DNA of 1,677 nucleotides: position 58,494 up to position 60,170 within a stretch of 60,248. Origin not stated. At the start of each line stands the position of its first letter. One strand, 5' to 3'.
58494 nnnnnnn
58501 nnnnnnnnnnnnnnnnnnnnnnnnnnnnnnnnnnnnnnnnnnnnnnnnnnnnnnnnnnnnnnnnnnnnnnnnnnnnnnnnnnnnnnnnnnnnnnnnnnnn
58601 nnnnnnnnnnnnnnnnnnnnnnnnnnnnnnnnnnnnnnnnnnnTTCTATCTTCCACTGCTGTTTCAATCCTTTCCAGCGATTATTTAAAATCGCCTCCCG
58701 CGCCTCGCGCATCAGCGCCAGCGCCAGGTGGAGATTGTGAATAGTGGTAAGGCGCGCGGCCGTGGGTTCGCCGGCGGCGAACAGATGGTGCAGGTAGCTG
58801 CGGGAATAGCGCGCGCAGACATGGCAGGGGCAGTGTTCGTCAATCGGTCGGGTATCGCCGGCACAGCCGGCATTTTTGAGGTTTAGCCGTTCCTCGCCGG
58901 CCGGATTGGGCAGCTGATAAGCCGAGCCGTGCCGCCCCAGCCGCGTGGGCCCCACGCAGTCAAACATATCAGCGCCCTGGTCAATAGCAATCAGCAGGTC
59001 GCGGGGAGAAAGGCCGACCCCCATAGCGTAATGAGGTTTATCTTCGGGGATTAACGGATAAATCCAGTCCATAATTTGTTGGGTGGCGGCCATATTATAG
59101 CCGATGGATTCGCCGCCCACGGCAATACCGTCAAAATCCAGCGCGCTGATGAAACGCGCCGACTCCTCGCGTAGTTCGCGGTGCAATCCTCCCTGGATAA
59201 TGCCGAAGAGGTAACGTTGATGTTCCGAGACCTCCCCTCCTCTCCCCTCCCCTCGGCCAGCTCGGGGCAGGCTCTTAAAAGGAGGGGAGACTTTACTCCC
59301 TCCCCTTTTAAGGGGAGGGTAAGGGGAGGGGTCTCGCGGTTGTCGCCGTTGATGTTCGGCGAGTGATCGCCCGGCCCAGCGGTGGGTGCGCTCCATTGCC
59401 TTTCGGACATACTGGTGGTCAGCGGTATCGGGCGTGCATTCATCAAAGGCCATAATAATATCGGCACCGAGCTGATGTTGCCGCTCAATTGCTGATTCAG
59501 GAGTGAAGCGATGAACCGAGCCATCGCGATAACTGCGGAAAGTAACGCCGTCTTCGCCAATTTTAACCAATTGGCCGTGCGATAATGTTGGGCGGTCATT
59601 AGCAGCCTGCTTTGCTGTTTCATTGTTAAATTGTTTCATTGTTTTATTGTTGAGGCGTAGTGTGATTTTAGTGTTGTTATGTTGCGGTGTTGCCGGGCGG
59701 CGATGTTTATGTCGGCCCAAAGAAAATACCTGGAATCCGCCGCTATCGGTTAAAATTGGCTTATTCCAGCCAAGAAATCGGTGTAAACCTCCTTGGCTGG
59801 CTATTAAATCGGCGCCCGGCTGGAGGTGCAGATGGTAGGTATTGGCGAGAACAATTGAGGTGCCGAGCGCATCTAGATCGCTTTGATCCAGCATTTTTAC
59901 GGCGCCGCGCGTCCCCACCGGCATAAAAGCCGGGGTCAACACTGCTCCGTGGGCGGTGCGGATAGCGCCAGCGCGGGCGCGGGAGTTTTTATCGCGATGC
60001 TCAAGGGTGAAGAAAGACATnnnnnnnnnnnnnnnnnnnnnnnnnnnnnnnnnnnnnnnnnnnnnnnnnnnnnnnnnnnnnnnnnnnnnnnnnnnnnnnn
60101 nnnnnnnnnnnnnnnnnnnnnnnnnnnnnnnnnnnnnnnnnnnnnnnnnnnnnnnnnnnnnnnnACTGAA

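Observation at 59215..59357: Mobile palindromic element inserted in-frame into tgt with an 11-bp target-site duplication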

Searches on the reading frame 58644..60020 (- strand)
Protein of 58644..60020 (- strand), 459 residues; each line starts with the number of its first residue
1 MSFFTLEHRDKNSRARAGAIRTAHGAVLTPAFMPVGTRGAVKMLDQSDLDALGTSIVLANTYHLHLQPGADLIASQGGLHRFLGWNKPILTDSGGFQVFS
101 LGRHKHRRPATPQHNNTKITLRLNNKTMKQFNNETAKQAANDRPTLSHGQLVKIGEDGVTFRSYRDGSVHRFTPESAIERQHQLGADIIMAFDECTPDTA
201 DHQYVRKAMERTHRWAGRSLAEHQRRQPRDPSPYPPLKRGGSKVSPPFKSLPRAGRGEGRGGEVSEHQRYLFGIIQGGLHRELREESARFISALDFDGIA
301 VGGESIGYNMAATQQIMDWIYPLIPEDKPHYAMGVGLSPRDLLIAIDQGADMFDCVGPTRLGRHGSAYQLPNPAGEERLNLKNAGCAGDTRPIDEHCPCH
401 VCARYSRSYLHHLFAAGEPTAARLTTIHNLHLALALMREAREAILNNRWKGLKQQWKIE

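Call 13: search_solved_structures(query=window:58644-60020:-, show_alignments=2)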
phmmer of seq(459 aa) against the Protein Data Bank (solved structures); distinct sequences matched with E-value up to 0.001: 55.
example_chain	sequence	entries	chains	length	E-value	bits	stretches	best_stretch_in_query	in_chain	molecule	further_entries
1ozm_A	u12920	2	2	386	9.3e-96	324.5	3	269-456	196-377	Queuine tRNA-ribosyltransferase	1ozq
6ygl_A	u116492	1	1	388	1.5e-95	323.9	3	269-456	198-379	Queuine tRNA-ribosyltransferase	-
2oko_A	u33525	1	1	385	1.6e-95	323.8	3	269-456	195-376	Queuine tRNA-ribosyltransferase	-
2pot_A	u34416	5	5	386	1.6e-95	323.7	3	269-456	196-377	Queuine tRNA-ribosyltransferase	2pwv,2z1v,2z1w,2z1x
5n6f_A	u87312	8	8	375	1.9e-95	323.5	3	269-456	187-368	Queuine tRNA-ribosyltransferase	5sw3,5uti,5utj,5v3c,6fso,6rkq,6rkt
5i00_A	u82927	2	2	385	2.2e-95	323.3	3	269-456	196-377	Queuine tRNA-ribosyltransferase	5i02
1y5v_A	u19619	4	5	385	2.2e-95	323.3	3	269-456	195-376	Queuine tRNA-ribosyltransferase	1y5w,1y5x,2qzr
1enu_A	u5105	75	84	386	2.2e-95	323.3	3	269-456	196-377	TRNA-GUANINE TRANSGLYCOSYLASE | QUEUINE TRNA-RIBOSYLTRANSFERASE | TRNA-GUANINE-TRANSGLYCOSYLASE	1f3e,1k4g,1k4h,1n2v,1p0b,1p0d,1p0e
4kwo_A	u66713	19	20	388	2.3e-95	323.2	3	269-456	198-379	Queuine tRNA-ribosyltransferase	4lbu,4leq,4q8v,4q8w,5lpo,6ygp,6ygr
3unt_A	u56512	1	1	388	5.9e-95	321.9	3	269-456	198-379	Queuine tRNA-ribosyltransferase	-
1efz_A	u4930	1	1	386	6.2e-95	321.8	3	269-456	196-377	TRNA-GUANINE TRANSGLYCOSYLASE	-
6yfx_A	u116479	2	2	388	7.3e-95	321.6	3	269-456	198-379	Queuine tRNA-ribosyltransferase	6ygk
1pxg_A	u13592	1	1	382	7.6e-95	321.5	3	269-456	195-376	Queuine tRNA-ribosyltransferase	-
4q8m_A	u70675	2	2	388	8.3e-95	321.4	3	269-456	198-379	Queuine tRNA-ribosyltransferase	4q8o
4pum_A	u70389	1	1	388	9.3e-95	321.2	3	269-456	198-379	Queuine tRNA-ribosyltransferase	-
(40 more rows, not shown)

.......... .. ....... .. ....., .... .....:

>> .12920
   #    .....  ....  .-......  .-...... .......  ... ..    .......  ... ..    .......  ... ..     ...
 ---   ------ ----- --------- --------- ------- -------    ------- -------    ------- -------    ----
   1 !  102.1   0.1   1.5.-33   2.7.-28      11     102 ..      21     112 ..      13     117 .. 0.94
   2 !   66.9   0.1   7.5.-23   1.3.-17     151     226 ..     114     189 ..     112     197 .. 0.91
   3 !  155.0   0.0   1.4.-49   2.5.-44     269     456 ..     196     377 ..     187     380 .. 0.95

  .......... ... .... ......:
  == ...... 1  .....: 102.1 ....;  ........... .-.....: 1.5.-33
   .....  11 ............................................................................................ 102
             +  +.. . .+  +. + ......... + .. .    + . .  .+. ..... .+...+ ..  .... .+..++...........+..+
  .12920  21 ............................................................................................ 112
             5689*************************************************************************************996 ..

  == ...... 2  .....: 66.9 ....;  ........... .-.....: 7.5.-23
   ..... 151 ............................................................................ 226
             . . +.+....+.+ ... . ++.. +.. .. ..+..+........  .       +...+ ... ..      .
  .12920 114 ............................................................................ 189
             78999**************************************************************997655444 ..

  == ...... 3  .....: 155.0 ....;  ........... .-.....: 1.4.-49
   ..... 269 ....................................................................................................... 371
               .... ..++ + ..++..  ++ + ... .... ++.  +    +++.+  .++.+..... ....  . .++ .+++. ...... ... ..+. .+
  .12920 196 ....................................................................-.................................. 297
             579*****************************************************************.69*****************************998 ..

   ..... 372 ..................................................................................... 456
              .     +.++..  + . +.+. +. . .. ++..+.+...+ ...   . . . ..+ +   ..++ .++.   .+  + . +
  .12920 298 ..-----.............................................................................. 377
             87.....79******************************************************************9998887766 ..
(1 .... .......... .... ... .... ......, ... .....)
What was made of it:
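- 58641..60020 (-): tgt (queuine tRNA-ribosyltransferase) coding sequence, 459 aa from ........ to the stop codon. The longer listed ORF, extending to 60164, is a spurious 5' extension. Call 13: PDB Tgt, E~1e-95.
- On Rickettsia palindromic elements (as a functional class: in-frame palindromic repeats): The block is a gap relative to PDB Tgt (call 13).
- Z. mobilis Tgt has 6 residues where the window has 42 (call 13).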

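Call 14: search_protein_families(library=pfam, proteins=[window:58644-60020:-])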
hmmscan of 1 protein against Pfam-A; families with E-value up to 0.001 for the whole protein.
seq(459 aa): 1 family
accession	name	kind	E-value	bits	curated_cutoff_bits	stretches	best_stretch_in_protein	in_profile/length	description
PF01702.25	TGT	-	2.3e-126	422.1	26.3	2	147-456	88-351/357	Queuine tRNA-ribosyltransferase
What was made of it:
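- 58641..60020 (-): Call 14: Pfam TGT, E=2.3e-126.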

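Call 18: find_homologous_proteins(query=window:58644-60020:-, max_evalue=1e-50)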
Query seq(459 aa) (459 aa): 7998 proteins with E <= 1e-50 among 8000 candidates; the best 120 are listed.
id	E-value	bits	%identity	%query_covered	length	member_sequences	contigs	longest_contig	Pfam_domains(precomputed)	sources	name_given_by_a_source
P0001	0.0e+0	1073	100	100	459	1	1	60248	PF01702.26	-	-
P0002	1.5e-164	566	59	99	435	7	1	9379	PF01702.26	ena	-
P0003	3.7e-163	562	58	100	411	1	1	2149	PF01702.26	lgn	-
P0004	1.4e-162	560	56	99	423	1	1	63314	PF01702.26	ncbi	-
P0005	8.2e-160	551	58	100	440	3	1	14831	PF01702.26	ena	-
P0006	6.0e-158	544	54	99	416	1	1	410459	PF01702.26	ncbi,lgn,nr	ncbi:MAG: tRNA guanosine(34) transglycosylase Tgt [Candidatus Magasanikbacteria bacterium]|nr:tRNA g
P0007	2.7e-157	542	56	99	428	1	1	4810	PF01702.26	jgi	jgi:queuine tRNA-ribosyltransferase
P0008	1.5e-156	540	55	99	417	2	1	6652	PF01702.26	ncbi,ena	-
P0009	1.7e-156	540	55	99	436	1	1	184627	PF01702.26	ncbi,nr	ncbi:MAG: tRNA guanosine(34) transglycosylase Tgt [Candidatus Magasanikbacteria bacterium]|nr:tRNA g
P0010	1.8e-156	540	54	99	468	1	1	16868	PF01702.26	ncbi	-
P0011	2.5e-156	539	56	99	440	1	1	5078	PF01702.26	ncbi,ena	-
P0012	6.5e-156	538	55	99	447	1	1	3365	PF01702.26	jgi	jgi:queuine tRNA-ribosyltransferase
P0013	1.8e-155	536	56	100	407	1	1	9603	PF01702.26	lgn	-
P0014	4.6e-155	535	54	100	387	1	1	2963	PF01702.26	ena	-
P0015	1.3e-154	533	55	99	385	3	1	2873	PF01702.26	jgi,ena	-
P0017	2.3e-154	533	57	99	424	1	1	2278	PF01702.26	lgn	-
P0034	1.9e-152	526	55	99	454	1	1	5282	PF01702.26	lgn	-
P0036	2.2e-152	526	54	100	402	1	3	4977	PF01702.26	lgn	-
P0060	5.8e-150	518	54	99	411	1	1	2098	PF01702.26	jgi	jgi:queuine tRNA-ribosyltransferase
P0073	3.5e-149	516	54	99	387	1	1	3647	PF01702.26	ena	-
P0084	3.3e-148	512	53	99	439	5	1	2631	PF01702.26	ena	-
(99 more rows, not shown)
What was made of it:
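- On Rickettsia palindromic elements (as a sequence family RPE-1..10): By Tgt homologues the host is Candidatus Magasanikbacteria (call 18).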

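Call 21: find_encoding_contigs(protein=P0002, flank=5000, max_places=3)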
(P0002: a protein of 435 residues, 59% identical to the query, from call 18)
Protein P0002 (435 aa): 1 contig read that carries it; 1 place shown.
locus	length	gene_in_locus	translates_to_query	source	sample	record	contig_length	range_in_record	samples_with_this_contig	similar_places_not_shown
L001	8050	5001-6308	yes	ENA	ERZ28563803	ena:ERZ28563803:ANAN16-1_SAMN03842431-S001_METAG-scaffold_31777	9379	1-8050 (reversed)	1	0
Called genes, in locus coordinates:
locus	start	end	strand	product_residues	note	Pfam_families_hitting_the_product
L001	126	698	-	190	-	-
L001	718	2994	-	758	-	PF13414:TPR_11 (faint), PF13181:TPR_8 (faint), PF13428:TPR_14 (faint), PF13431:TPR_17 (faint), PF07719:TPR_2 (faint), PF23914:TPR_CcmH_CycH (faint), PF00515:TPR_1 (faint)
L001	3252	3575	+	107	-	-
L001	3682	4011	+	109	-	-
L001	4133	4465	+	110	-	-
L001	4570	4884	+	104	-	-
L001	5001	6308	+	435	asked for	PF01702:TGT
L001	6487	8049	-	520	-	?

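Call 22: find_encoding_contigs(protein=P0009, flank=10000, max_places=2)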
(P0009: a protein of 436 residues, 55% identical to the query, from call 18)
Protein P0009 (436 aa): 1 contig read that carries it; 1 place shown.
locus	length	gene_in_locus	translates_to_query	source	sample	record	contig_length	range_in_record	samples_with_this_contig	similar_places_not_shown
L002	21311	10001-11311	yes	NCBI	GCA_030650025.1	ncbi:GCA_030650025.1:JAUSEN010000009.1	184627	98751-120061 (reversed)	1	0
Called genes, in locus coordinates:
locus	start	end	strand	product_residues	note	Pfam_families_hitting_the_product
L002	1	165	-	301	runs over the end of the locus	PF00487:FA_desaturase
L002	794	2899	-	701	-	PF00009:GTP_EFTU, PF22042:EF-G_D2, PF03144:GTP_EFTU_D2, PF14492:EFG_III, PF16658:RF3_C (weak), PF03764:EFG_IV, PF00679:EFG_C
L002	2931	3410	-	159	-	PF00177:Ribosomal_S7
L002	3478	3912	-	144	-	PF00164:Ribosom_S12_S23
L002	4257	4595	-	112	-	PF00072:Response_reg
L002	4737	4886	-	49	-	-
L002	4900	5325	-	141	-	-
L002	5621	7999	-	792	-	PF00580:UvrD-helicase, PF01443:Viral_helicase1 (faint), PF13245:AAA_19, PF13604:AAA_30 (faint), PF13361:UvrD_C, PF13538:UvrD_C_2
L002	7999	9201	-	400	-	-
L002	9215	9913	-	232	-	-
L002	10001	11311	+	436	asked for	PF01702:TGT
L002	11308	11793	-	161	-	-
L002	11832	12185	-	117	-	-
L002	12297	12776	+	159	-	PF02590:SPOUT_MTase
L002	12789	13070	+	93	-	-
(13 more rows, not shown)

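Call 48: find_encoding_contigs(protein=P0060, flank=1000, max_places=1)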
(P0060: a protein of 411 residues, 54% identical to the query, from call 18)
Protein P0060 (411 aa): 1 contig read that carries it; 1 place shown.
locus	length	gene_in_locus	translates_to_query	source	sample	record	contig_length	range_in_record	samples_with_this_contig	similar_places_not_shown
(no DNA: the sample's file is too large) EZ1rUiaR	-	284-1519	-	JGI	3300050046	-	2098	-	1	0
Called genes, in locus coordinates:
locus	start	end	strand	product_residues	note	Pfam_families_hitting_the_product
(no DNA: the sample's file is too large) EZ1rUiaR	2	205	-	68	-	?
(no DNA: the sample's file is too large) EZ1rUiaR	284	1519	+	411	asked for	PF01702:TGT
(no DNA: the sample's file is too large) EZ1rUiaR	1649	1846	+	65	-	-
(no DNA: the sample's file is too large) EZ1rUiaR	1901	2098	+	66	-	?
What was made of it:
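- Tried and rejected: DNA for P0060, a G-run insert whose sister P0073 is empty, could not be retrieved (call 48).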

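Call 49: find_encoding_contigs(protein=P0073, flank=1000, max_places=1)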
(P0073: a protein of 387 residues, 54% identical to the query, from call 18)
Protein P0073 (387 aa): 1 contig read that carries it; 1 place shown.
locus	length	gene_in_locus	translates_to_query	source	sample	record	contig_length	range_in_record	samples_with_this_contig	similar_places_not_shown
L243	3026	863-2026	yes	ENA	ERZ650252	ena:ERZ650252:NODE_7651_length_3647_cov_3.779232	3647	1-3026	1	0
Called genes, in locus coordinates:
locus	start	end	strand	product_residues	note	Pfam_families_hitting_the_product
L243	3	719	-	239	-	?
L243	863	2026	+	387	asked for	PF01702:TGT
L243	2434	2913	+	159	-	PF02590:SPOUT_MTase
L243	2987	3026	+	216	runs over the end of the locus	PF00579:tRNA-synt_1b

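Call 50: find_encoding_contigs(protein=P0004, flank=10000, max_places=1)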
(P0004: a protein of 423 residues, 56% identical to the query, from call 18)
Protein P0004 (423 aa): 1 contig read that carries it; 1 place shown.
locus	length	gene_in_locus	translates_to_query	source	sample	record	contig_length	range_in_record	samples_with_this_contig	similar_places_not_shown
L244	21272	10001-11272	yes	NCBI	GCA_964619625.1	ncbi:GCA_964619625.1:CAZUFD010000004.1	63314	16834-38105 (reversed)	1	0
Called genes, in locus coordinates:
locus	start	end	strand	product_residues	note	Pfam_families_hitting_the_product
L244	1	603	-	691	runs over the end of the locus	PF00009:GTP_EFTU, PF03144:GTP_EFTU_D2, PF22042:EF-G_D2, PF14492:EFG_III, PF16658:RF3_C (weak), PF03764:EFG_IV, PF00679:EFG_C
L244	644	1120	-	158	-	PF00177:Ribosomal_S7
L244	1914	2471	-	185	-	-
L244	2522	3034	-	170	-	-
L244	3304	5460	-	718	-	PF00580:UvrD-helicase, PF01443:Viral_helicase1 (faint), PF13245:AAA_19, PF13087:AAA_12 (faint), PF13361:UvrD_C, PF13538:UvrD_C_2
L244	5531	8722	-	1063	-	PF25596:CPSase_L_D1, PF02786:CPSase_L_D2, PF07478:Dala_Dala_lig_C, PF02787:CPSase_L_D3, PF25596:CPSase_L_D1, PF02786:CPSase_L_D2, PF02222:ATP-grasp, PF07478:Dala_Dala_lig_C, +4 more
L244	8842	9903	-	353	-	PF00988:CPSase_sm_chain, PF00117:GATase, PF07722:Peptidase_C26 (weak)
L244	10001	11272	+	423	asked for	PF01702:TGT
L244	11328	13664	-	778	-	-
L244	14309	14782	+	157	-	PF02590:SPOUT_MTase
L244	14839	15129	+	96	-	PF01541:GIY-YIG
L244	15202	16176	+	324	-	PF00579:tRNA-synt_1b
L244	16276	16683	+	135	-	PF18920:DUF5671 (faint)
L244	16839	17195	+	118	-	-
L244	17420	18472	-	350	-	-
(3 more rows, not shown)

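Call 51: find_encoding_contigs(protein=P0006, flank=1000, max_places=1)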
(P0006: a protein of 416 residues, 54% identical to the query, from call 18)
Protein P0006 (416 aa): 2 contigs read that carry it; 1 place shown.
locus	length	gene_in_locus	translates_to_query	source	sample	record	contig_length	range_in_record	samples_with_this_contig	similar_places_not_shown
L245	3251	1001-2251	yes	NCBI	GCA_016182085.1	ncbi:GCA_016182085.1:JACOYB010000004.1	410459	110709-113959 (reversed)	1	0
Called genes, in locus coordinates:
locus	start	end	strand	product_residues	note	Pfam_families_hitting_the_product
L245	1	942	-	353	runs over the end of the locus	PF00988:CPSase_sm_chain, PF00117:GATase, PF07722:Peptidase_C26 (weak)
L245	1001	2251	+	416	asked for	PF01702:TGT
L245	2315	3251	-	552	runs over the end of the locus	-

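Call 52: find_encoding_contigs(protein=P0017, flank=1000, max_places=1)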
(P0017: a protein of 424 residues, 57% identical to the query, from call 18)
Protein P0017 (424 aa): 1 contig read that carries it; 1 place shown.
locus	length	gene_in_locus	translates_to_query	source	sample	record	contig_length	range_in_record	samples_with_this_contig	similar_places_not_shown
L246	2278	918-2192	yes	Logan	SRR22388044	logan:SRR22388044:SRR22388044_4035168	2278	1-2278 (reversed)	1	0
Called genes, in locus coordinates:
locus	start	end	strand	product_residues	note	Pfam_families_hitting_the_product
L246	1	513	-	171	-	?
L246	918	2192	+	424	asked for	PF01702:TGT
